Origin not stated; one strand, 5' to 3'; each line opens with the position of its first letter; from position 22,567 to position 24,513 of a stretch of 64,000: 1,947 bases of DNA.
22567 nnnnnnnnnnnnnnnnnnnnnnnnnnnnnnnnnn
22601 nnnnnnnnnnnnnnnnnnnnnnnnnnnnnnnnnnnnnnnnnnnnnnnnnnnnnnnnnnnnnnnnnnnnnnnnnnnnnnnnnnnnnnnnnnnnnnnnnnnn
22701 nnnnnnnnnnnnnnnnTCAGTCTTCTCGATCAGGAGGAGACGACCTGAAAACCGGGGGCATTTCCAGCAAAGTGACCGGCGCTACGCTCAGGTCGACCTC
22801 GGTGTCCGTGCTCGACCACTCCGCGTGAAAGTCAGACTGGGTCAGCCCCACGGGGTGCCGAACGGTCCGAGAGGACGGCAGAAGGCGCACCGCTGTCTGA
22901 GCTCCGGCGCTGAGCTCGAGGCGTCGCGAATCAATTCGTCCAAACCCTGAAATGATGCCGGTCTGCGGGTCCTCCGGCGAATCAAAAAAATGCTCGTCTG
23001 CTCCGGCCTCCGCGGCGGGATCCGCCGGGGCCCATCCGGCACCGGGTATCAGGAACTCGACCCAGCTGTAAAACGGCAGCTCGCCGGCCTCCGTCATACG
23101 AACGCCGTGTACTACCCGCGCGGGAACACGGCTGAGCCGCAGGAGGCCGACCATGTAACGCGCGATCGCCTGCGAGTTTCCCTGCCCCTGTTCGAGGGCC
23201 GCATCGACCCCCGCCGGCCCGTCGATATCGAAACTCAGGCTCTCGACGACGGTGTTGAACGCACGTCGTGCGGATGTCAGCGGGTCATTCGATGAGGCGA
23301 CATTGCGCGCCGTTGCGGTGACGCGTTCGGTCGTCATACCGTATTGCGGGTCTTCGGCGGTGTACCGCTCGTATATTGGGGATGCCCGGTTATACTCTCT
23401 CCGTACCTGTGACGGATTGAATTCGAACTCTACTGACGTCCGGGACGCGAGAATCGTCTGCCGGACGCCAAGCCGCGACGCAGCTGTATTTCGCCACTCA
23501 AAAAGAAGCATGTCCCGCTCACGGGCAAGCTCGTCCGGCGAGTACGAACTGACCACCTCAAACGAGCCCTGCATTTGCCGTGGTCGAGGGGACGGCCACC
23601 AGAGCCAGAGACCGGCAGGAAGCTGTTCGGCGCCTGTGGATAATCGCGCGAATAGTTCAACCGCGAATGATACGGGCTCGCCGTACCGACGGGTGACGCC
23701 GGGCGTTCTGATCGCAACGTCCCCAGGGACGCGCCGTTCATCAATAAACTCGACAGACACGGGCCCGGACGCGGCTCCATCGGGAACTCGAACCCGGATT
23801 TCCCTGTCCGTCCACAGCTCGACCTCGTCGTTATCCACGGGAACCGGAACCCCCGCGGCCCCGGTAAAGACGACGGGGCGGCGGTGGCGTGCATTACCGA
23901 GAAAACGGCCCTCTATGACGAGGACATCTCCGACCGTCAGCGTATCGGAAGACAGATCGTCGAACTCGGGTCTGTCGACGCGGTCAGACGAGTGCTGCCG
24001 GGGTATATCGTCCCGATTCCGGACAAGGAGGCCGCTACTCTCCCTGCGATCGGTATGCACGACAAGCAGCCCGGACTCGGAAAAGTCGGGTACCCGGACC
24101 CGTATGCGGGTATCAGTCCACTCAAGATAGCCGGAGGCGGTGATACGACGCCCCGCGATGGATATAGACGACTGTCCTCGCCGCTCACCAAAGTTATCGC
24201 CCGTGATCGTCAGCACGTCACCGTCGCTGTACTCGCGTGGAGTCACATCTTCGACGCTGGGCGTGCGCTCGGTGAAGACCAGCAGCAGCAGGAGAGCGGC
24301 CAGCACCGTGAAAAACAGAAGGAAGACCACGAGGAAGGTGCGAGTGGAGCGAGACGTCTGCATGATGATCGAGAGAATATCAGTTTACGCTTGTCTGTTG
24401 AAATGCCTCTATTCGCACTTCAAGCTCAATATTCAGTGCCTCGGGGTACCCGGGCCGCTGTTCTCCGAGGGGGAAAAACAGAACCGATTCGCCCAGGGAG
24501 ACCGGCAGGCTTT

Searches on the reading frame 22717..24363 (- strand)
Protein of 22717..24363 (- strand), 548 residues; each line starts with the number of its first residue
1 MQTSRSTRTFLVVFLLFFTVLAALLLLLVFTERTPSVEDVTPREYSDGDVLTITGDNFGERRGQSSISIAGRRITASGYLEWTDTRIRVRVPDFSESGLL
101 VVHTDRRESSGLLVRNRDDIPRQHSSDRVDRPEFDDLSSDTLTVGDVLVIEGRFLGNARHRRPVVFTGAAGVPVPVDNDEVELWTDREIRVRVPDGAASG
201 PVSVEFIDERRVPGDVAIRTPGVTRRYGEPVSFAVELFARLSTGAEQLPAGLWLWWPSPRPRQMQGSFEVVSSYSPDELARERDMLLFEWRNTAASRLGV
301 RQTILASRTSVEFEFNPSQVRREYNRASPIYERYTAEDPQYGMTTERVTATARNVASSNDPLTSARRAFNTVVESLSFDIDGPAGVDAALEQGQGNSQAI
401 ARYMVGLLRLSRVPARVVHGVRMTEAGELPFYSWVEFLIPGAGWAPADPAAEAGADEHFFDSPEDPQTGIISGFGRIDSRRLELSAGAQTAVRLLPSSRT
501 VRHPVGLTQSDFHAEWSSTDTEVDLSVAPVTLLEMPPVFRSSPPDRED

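Call 80: search_protein_families(library=pfam, proteins=[window:22717-24363:-], max_evalue=0.001)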
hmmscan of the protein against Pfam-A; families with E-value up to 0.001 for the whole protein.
window:22717-24363:- (548 aa): 2 families
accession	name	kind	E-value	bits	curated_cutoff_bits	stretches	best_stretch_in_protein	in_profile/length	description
PF01841.26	Transglut_core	-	3.4e-15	56.7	23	1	350-449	2-108/108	Transglutaminase-like superfamily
PF01833.30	TIG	-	2.7e-09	37.3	20.9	1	35-101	1-66/84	IPT/TIG domain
